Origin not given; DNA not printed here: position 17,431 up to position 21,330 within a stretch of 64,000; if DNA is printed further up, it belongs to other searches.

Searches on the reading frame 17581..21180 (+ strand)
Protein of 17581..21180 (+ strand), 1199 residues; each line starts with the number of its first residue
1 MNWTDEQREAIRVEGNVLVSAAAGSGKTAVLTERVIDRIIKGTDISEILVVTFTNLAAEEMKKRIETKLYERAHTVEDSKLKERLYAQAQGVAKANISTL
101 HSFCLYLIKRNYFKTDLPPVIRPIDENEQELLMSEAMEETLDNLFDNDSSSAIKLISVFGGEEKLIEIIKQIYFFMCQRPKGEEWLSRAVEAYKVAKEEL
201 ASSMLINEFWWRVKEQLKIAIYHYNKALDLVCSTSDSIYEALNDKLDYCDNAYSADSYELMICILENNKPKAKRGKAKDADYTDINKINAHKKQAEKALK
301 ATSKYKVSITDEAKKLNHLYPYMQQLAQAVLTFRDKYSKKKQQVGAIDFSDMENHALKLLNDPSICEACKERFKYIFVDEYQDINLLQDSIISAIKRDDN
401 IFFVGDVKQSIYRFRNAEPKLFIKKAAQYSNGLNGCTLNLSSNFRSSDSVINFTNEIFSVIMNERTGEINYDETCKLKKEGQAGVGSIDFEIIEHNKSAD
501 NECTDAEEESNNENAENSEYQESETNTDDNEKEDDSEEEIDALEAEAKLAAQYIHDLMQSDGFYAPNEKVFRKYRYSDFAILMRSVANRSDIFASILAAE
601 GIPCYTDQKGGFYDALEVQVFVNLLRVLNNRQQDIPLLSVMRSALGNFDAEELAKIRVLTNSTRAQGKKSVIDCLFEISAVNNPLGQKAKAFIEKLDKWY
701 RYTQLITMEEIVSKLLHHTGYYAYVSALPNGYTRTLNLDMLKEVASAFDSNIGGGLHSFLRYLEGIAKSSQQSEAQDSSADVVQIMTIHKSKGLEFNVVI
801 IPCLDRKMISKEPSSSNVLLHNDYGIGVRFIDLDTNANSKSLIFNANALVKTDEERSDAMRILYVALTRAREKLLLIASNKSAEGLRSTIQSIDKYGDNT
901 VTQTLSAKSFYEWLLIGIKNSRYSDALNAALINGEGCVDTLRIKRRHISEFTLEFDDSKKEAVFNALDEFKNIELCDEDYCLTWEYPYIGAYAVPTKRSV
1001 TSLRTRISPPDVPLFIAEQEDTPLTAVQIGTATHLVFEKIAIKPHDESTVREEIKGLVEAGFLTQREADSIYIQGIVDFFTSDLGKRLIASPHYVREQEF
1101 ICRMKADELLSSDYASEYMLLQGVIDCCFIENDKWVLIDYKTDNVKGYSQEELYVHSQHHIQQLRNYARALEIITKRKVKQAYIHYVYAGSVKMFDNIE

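Call 7: search_protein_families(library=pfam, proteins=[window:17581-21180:+], max_evalue=0.001)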
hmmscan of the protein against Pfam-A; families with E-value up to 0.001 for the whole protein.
window:17581-21180:+ (1199 aa): 8 families
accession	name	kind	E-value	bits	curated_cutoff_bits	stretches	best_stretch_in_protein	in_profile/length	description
PF00580.27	UvrD-helicase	-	1.8e-57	195.5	23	1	3-429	1-270/271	UvrD/REP helicase N-terminal domain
PF13361.12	UvrD_C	-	2.2e-27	96.8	25.6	1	439-880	2-349/350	UvrD-like helicase C-terminal domain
PF13245.12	AAA_19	-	6.5e-20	72.1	25.1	1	7-415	1-134/134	AAA domain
PF13538.12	UvrD_C_2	-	9.6e-11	41.8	27.4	1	785-802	4-21/52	UvrD-like helicase C-terminal domain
PF01443.25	Viral_helicase1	-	1.3e-09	38.7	21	0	364-430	49-119/228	Viral superfamily 1 RNA helicase core domain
PF12705.13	PDDEXK_1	-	1.5e-08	35.3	22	1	1020-1183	28-183/247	PD-(D/E)XK nuclease superfamily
PF00270.35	DEAD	-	0.00041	20.6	26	0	7-77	4-77/167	DEAD/DEAH box helicase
PF04851.21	ResIII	-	0.00097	19.5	22.5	0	12-102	21-109/164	Type III restriction enzyme, res subunit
